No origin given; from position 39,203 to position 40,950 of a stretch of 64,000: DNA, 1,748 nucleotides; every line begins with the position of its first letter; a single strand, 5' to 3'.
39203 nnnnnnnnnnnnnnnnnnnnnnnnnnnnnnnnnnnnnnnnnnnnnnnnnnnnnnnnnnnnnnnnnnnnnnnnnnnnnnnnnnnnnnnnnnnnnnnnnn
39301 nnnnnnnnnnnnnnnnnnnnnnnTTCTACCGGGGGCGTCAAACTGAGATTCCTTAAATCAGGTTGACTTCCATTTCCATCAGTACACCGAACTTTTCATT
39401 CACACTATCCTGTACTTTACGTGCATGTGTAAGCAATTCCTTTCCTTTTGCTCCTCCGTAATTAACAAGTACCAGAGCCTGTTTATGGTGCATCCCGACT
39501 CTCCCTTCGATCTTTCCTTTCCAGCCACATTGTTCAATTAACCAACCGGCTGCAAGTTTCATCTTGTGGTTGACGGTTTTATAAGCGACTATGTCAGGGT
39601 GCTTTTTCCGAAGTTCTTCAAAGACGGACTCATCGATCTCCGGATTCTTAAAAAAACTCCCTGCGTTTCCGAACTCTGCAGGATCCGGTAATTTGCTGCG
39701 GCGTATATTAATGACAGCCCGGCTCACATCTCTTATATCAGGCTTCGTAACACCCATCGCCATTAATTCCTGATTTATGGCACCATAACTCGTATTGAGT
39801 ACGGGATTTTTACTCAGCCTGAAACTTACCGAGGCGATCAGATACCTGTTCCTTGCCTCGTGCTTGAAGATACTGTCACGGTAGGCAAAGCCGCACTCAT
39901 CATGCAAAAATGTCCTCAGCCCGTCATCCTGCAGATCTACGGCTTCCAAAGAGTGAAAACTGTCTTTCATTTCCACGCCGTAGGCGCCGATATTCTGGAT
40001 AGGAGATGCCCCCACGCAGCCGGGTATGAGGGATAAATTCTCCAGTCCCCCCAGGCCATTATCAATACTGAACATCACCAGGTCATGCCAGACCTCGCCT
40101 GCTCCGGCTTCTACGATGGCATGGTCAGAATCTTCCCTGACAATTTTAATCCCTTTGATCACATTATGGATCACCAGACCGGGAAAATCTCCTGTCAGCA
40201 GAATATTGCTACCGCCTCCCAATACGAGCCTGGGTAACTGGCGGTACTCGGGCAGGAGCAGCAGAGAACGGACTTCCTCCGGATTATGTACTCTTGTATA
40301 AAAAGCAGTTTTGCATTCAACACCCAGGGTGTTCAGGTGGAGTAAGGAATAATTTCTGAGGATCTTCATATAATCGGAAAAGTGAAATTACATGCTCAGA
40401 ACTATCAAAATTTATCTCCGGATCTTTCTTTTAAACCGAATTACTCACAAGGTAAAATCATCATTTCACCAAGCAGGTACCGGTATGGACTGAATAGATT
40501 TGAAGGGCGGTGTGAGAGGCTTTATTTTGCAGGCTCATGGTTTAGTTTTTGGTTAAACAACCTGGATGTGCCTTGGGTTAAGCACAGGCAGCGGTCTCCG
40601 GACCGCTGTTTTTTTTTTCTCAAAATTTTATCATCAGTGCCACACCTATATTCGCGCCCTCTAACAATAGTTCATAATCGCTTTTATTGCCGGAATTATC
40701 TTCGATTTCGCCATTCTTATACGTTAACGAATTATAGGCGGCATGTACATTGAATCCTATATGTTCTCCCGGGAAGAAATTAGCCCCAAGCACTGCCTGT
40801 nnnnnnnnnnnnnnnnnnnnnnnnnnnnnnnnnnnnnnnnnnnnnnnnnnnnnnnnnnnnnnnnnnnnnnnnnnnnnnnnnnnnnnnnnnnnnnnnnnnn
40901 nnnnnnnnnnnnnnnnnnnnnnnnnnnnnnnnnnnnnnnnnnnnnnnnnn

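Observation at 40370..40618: Orphan + strand intrinsic terminator preceded by about 220 nt with no credible ORF: a candidate small RNA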

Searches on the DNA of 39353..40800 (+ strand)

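Call 3: search_rna_families(source=window, start=40200, end=40800, threshold=evalue, max_evalue=10, show_alignments=3)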
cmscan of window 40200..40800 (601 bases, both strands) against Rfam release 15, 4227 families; matches with E-value up to 10: 5.
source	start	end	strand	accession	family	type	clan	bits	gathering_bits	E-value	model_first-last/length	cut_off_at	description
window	40395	40468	-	RF01150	sR11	Gene; snRNA; snoRNA; CD-box;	-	15.5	39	2.5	1-57/57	no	Small nucleolar RNA sR11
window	40565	40644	-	RF01169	SNORD112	Gene; snRNA; snoRNA; CD-box;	CL00069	14.8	58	8.4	1-77/77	no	Small nucleolar RNA SNORD112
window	40583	40642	-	RF01277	snoU54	Gene; snRNA; snoRNA; CD-box;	CL00008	14.5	35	5.8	1-67/67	no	Small nucleolar RNA U54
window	40432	40468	-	RF00276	SNORD52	Gene; snRNA; snoRNA; CD-box;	CL00063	14.2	45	4.5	1-67/67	no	Small nucleolar RNA SNORD52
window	40585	40642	-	RF01420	snoR113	Gene; snRNA; snoRNA; CD-box;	-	13.8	47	5.9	1-103/103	no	Small nucleolar RNA snoR113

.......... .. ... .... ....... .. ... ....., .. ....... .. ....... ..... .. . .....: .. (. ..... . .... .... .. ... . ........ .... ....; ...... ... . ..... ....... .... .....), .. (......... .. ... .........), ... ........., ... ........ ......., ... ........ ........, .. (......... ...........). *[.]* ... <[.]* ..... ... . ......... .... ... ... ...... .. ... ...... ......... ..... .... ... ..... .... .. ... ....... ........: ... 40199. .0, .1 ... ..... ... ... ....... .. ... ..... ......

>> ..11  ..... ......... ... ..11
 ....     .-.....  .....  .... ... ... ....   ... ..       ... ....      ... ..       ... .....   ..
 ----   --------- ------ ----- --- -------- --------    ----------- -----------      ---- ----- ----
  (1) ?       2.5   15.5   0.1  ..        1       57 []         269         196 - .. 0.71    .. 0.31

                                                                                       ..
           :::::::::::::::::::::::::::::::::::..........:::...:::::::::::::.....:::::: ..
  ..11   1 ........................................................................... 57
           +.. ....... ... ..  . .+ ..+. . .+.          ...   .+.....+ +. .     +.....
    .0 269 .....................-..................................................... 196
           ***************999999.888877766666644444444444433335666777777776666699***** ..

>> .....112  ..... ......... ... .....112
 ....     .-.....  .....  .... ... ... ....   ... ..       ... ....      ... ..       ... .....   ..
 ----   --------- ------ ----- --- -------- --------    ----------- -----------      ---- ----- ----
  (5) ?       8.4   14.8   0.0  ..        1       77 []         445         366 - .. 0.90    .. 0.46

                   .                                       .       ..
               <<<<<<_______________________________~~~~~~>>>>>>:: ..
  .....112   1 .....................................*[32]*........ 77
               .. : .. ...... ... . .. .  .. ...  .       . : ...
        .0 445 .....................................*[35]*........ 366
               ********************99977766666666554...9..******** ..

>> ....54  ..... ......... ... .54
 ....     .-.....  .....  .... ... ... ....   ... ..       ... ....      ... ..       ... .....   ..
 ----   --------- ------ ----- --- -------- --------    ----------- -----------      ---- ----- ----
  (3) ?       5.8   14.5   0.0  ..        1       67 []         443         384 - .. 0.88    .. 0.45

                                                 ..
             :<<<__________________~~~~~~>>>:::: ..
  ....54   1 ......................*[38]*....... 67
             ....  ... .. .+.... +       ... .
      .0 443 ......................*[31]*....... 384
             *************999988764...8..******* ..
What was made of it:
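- On Any described RNA family (Rfam 15, 4227 models): In 40200-40800 the only hits are chance-level snoRNA matches with E>=2.5 (call 3).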

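Call 29: build_rna_model(alignment_id=A3, structure=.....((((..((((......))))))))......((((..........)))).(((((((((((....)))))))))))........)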
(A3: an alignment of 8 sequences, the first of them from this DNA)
Model R1 built from alignment A3 (8 sequences, 88 columns); structure: as given.
model positions 84; base pairs 23; branch points 2; effective number of sequences 1.21; information 0.675 bits per position. Calibrated on 0.2 Mb of random sequence (short: E-values are rough).
structure used (alignment columns):
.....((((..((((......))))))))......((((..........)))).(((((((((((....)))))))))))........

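Call 31: search_with_rna_model(model_id=R1, sources=[window, L001, L002, L003, L004, L005, L006, L007, L008, L009, L010, L011, L012, L013, L014, L015, L016, L017, L018, L019, L020, L021, L022, L023, L024, L025, L026, L027, L028, L029, L030, L031, L032, L033, L034, L035, L036, L037, L038, L039, L040, L041, L042, L043, L044, L045, L046, L047, L048, L049, L050, L051, L052, L053, L054, L055, L056, L057, L058, L059, L060, L061, L062, L063, L073, L074, L075, L076, L077, L078, L079, L080, L081, L082, L083, L084, L085, L086, L087, L088, L089, L090, L091, L092, L093, L094, L095, L096, L097, L098, L099, L100, L101, L102, L103, L104, L105, L106], max_evalue=10, show_alignments=8)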
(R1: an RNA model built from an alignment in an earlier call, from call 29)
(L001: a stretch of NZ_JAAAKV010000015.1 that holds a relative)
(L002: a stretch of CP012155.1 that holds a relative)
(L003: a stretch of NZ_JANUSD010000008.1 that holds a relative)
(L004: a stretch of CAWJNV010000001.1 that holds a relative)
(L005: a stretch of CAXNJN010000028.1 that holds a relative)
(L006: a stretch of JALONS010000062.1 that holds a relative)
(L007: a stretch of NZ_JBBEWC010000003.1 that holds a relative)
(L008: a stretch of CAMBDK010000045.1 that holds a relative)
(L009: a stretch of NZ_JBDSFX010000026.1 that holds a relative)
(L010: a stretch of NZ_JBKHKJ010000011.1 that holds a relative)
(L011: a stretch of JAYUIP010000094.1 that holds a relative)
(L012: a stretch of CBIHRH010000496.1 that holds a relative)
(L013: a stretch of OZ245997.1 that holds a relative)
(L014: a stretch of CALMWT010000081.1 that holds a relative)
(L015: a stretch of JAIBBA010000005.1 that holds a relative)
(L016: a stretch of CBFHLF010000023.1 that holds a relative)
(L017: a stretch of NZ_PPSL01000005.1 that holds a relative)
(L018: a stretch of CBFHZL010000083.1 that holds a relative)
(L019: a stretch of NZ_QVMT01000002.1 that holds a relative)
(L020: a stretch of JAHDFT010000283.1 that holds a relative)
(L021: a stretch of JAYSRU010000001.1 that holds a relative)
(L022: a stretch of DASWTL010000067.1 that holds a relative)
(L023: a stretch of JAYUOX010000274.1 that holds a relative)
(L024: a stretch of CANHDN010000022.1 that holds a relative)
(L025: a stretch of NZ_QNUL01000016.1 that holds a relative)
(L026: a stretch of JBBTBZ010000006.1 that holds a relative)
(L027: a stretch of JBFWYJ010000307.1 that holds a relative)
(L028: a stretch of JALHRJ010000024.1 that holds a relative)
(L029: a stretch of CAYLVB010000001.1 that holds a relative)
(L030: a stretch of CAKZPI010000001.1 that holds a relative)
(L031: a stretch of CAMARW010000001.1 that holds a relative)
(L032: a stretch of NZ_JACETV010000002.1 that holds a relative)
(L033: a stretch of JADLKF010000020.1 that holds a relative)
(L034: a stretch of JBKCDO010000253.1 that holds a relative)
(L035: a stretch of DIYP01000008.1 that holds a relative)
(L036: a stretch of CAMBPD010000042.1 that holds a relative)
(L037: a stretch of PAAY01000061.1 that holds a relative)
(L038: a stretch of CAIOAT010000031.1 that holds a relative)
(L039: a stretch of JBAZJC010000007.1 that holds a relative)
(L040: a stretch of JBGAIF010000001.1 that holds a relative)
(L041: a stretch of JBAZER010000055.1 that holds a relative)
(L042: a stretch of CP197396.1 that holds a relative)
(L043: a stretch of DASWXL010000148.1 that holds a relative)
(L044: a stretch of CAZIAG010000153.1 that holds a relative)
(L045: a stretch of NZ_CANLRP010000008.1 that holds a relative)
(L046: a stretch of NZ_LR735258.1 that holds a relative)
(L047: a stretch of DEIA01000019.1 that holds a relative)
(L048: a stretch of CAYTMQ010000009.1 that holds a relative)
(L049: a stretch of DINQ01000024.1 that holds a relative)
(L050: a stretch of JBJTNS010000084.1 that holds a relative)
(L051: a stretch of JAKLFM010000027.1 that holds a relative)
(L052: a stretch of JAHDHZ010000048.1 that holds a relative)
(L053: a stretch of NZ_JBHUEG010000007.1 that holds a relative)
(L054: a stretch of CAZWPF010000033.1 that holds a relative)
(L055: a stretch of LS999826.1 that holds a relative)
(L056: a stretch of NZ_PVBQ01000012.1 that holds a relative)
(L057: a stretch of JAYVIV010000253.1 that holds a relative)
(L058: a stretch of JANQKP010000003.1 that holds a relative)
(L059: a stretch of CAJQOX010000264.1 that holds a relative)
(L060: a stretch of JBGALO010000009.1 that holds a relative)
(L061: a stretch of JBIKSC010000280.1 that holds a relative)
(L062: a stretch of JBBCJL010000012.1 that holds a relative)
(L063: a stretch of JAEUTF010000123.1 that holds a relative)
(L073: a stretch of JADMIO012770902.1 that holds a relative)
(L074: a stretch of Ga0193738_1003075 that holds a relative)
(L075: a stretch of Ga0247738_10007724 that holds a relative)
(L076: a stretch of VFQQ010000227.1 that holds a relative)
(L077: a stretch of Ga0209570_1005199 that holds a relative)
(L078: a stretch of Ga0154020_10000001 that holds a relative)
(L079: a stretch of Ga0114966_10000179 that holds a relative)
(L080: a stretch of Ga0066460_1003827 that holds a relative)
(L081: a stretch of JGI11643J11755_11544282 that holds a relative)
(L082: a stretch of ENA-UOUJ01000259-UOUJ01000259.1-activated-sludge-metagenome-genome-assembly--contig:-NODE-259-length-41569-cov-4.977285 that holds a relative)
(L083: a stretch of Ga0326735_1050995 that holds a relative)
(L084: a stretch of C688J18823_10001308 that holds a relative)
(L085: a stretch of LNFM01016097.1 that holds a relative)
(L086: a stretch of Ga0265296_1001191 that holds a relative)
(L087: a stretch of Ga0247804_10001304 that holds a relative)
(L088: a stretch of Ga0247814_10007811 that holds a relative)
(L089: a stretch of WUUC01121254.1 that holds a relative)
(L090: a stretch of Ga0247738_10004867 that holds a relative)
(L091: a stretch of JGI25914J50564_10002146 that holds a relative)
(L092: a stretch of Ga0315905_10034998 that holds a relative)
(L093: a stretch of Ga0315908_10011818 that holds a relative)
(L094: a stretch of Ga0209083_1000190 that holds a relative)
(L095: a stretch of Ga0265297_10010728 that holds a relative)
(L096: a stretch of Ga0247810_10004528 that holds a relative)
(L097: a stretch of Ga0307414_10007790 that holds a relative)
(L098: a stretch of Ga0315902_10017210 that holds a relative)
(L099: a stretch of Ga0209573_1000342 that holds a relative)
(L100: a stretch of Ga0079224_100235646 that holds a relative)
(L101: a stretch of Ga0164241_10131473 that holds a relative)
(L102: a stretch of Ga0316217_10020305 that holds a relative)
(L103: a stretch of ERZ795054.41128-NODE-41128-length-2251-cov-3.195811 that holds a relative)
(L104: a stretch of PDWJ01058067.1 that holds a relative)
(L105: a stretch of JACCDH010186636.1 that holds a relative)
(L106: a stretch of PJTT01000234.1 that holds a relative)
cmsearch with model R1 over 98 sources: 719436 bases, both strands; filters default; matches with E-value up to 10: 14.
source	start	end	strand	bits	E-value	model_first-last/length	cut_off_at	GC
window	40534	40617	+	109.7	7.7e-24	1-84/84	no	0.46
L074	2263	2352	-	44.7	5.2e-08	1-84/84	no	0.38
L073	2239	2329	-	33.3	3.1e-05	1-84/84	no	0.4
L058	5915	6007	+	20.5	0.039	1-84/84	no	0.48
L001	1217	1289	+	19.7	0.062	1-84/84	no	0.37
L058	5630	5697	-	19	0.094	1-84/84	no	0.41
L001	1254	1332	-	17.8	0.18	1-84/84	no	0.35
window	40580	40637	-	16.1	0.48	1-84/84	no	0.43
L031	1006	1091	-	14.9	0.9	1-84/84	no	0.33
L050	5525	5598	+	14.1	1.4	1-84/84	no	0.27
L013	8505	8594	-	12.6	3.4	1-84/84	no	0.38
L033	6962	7023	+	11.8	5.4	1-84/84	no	0.34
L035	970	1056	+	11.7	5.7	1-84/84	no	0.34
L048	511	592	-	11.3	7.1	1-84/84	no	0.45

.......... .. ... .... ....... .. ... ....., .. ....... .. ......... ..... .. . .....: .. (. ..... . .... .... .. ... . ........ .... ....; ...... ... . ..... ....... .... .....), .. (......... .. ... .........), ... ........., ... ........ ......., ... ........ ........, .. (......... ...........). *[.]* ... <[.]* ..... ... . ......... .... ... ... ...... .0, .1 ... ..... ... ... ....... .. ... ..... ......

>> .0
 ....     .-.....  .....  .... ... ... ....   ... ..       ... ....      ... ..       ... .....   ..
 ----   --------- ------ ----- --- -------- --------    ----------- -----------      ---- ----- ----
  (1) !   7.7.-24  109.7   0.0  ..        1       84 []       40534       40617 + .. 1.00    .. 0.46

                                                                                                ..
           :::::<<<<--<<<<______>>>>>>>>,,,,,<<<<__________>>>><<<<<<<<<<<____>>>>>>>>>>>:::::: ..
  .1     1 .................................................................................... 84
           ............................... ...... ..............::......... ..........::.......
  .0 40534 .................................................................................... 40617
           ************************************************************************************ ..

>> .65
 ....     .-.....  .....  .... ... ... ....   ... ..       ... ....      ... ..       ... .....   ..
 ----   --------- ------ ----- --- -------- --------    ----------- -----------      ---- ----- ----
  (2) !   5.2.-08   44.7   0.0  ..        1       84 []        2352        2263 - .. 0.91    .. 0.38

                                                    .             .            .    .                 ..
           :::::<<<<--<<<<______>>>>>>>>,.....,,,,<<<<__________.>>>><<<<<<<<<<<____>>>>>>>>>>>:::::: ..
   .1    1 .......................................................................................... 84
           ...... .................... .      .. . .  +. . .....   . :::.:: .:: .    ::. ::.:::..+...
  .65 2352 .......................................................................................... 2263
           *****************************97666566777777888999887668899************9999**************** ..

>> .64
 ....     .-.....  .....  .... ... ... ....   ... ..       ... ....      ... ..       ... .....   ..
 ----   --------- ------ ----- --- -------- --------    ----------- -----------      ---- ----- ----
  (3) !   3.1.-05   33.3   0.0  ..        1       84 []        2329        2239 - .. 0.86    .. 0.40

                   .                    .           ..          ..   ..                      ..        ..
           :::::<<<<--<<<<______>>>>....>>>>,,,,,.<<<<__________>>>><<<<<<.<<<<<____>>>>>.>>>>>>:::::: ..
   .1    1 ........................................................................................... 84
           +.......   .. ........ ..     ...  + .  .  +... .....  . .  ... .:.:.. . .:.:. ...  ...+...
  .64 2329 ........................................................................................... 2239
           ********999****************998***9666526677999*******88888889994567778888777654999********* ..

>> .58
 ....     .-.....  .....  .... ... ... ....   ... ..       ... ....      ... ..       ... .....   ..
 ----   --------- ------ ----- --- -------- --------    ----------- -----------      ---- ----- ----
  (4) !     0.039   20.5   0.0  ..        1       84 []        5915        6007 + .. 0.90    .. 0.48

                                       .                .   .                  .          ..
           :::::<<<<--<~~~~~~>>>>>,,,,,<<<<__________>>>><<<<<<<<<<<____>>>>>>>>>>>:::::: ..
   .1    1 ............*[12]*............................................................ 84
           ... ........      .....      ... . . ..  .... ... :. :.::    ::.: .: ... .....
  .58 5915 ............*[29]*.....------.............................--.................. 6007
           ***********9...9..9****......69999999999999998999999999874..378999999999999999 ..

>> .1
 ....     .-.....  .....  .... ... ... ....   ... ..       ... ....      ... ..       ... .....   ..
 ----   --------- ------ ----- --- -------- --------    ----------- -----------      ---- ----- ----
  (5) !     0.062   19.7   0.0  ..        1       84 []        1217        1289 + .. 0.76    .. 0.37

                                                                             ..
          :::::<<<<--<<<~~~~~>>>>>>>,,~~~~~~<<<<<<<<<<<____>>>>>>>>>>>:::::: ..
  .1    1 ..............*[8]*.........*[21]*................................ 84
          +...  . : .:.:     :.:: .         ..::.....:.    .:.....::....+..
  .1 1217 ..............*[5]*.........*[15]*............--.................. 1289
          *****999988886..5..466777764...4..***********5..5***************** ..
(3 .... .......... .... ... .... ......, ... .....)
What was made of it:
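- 40535..40618 (+): Predicted small RNA transcript of about 83 nt. The exact 3' end lies somewhere within the U-run. Covariance model R1 scores 109.7 bits at 40534-40617 (call 31).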

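Call 45: search_with_rna_model(model_id=R1, sources=[window, L068, L113, L114, L115, L116, L117, L118, L120, L122, L124, L073, L074, L107, L108, L109, L110, L111, L112], max_evalue=0.001, make_alignment=true)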
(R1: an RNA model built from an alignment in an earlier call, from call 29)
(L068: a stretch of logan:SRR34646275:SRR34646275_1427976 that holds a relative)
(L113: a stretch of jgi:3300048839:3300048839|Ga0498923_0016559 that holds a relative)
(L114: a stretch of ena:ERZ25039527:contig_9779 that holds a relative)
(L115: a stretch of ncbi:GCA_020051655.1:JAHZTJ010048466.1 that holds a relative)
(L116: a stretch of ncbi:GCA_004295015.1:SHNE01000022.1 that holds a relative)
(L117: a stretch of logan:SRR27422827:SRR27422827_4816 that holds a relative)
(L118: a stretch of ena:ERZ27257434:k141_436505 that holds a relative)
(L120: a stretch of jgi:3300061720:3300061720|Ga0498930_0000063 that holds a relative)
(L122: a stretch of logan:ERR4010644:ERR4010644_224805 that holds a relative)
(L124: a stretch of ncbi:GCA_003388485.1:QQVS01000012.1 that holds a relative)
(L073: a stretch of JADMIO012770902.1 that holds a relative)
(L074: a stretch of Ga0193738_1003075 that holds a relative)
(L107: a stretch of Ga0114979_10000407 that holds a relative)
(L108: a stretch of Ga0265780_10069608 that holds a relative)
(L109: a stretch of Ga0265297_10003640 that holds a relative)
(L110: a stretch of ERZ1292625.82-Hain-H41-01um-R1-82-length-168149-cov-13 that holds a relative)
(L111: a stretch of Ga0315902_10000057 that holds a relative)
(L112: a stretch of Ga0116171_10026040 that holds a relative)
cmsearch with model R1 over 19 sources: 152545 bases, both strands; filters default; matches with E-value up to 0.001: 13.
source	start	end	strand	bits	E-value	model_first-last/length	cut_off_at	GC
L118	3134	3217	-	110.6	9.5e-25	1-84/84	no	0.44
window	40534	40617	+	109.7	1.6e-24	1-84/84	no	0.46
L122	3145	3228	-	109.1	2.3e-24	1-84/84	no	0.45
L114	3148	3231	-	108.5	3.1e-24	1-84/84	no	0.43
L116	3210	3293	-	108.1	3.9e-24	1-84/84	no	0.43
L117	3210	3293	-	108.1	3.9e-24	1-84/84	no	0.43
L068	1286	1369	-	107.7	5e-24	1-84/84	no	0.48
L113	2671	2754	-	107.7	5e-24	1-84/84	no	0.48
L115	3154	3237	-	105.4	1.8e-23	1-84/84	no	0.44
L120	3131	3215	-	104.5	2.9e-23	1-84/84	no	0.45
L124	3104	3188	-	87.7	3.6e-19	1-84/84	no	0.45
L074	2263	2352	-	44.7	1.1e-08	1-84/84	no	0.38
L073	2239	2329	-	33.3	6.5e-06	1-84/84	no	0.4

Alignment A4: 13 matches aligned to the model, 98 columns, each read 5' to 3' on its own strand. Consensus structure (alignment columns), stored with it:
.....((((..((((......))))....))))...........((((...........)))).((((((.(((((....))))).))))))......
